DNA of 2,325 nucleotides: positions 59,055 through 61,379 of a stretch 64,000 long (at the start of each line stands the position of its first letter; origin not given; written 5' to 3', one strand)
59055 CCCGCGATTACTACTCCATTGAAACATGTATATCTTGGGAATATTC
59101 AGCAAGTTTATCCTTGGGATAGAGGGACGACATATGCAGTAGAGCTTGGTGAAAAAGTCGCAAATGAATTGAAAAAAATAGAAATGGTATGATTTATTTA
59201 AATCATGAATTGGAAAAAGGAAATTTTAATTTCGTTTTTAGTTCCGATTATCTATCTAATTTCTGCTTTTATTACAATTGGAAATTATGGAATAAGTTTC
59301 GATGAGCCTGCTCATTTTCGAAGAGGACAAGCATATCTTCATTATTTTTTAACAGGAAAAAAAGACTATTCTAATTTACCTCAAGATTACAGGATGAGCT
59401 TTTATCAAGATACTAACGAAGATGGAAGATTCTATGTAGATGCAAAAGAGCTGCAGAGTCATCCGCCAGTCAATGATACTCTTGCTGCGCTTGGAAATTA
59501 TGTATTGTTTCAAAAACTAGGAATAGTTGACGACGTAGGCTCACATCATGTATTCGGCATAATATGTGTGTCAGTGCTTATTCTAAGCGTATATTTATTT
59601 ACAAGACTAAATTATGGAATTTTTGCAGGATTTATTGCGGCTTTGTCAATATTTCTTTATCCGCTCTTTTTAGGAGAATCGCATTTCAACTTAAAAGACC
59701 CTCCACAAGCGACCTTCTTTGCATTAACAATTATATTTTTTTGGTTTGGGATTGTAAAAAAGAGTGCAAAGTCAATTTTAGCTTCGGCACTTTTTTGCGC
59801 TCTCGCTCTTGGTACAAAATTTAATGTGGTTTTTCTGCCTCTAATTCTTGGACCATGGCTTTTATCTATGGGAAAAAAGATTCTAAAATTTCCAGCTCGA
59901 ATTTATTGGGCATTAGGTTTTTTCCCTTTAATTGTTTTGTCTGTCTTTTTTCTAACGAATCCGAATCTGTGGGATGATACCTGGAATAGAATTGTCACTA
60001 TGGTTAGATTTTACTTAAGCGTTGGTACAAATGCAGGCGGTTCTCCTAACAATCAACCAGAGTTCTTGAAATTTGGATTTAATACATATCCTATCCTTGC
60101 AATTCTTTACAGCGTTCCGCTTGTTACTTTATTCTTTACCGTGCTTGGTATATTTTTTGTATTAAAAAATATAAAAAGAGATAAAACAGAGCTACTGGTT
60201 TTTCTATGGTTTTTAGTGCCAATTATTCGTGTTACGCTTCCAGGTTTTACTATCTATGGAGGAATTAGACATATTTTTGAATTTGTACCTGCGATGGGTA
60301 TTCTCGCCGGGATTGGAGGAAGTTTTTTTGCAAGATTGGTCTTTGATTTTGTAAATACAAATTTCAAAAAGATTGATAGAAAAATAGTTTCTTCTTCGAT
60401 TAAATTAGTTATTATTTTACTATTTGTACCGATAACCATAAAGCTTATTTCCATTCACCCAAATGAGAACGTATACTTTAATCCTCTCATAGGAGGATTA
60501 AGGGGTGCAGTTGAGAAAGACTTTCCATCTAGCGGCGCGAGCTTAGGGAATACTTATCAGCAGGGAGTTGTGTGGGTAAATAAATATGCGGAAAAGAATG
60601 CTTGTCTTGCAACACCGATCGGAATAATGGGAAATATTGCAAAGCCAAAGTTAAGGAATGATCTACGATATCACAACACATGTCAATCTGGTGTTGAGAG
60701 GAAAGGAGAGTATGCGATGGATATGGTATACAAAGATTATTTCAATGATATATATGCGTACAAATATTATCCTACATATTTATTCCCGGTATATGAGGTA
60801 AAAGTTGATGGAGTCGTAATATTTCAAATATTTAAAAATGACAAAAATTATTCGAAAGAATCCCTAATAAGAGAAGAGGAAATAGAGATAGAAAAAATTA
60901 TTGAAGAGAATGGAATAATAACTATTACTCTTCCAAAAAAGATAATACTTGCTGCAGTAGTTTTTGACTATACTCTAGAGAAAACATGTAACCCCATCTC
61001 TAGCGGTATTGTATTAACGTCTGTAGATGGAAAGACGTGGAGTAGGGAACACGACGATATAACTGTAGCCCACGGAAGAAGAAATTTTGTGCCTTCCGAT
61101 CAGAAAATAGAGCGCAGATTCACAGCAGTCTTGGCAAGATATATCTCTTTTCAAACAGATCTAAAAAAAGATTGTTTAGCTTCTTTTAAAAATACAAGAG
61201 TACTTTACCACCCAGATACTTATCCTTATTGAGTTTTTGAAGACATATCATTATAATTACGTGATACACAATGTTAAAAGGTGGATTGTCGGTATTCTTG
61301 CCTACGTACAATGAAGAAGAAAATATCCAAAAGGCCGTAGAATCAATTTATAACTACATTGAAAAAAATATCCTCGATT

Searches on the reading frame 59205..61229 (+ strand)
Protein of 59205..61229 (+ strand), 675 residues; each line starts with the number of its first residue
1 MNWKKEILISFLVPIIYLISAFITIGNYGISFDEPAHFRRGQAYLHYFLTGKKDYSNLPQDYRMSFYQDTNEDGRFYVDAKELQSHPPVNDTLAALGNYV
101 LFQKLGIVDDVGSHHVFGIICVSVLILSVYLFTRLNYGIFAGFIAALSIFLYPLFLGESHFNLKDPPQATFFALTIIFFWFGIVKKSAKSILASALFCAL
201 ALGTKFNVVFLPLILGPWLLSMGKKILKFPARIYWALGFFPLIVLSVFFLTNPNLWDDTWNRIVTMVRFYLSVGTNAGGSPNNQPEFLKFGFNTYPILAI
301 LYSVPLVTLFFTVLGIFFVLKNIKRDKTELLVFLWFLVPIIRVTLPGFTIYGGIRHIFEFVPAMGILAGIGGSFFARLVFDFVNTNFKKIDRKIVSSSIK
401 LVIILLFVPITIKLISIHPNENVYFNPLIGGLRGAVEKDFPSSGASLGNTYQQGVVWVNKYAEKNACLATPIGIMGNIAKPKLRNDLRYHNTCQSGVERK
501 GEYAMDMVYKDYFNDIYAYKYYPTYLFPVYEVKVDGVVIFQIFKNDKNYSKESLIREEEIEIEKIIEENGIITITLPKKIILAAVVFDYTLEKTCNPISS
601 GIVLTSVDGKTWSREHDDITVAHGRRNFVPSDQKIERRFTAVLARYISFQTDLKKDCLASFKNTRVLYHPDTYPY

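Call 47: search_protein_families(library=pfam, proteins=[window:59205-61229:+], max_evalue=0.001)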
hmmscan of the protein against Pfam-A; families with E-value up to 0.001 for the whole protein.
window:59205-61229:+ (675 aa): 1 family
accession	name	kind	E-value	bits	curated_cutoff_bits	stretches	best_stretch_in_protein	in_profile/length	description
PF13231.12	PMT_2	-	8.9e-08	32.9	26.1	1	86-247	2-156/160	Dolichyl-phosphate-mannose-protein mannosyltransferase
